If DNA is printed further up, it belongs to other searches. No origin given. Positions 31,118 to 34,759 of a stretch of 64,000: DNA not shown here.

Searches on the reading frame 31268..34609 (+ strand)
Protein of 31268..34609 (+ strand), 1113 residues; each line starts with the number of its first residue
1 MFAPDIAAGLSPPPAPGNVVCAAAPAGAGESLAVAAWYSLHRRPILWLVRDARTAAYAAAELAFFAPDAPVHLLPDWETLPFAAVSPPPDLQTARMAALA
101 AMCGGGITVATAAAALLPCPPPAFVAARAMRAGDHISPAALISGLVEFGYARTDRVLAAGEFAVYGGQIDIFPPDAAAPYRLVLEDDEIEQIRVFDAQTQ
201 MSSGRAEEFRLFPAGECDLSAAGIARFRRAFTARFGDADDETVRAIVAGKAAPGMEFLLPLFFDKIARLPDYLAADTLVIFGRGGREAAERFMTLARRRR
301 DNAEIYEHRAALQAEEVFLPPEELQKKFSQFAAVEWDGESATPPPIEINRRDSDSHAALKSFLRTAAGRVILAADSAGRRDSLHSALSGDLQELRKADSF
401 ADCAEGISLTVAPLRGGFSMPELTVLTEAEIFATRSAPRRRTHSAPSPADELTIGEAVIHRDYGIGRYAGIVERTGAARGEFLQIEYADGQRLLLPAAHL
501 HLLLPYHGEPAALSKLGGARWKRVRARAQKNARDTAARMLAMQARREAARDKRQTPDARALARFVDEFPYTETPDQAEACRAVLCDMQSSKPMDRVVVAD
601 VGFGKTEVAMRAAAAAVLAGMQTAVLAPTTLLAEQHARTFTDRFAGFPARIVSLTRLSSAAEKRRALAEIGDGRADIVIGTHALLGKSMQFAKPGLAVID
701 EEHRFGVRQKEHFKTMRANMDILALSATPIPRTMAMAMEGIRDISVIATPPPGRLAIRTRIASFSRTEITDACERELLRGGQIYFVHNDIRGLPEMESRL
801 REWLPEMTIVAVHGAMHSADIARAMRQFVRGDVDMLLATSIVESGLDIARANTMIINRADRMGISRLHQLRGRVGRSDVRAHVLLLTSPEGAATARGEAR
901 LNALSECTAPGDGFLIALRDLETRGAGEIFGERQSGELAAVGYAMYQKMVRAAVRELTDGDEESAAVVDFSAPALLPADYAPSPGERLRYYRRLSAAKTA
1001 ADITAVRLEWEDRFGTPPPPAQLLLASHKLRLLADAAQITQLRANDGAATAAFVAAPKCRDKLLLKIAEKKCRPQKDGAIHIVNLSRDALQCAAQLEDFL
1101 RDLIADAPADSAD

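Call 72: search_protein_families(library=pfam, proteins=[window:31268-34609:+], max_evalue=0.00001)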
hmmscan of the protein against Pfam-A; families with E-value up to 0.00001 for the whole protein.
window:31268-34609:+ (1113 aa): 7 families
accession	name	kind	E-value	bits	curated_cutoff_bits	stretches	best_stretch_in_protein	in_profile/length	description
PF00270.35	DEAD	-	2e-24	86.6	26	1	573-734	1-164/167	DEAD/DEAH box helicase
PF17757.6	UvrB_inter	-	2e-20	73.2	22.9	1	130-215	3-89/91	UvrB interaction domain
PF03461.20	TRCF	-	1.3e-19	70.8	25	1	972-1057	3-88/95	TRCF domain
PF00271.37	Helicase_C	-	7.6e-16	58.8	23.5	1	776-877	9-109/110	Helicase conserved C-terminal domain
PF02559.22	CarD_TRCF_RID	-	1.3e-11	44.8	23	1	452-506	1-56/57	CarD-like/TRCF RID domain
PF04851.21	ResIII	-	1.4e-09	38.5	22.5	1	573-729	5-162/164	Type III restriction enzyme, res subunit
PF21132.2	MFD_D3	-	5.5e-09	36.3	21.8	1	362-430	1-72/73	MFD, D3 domain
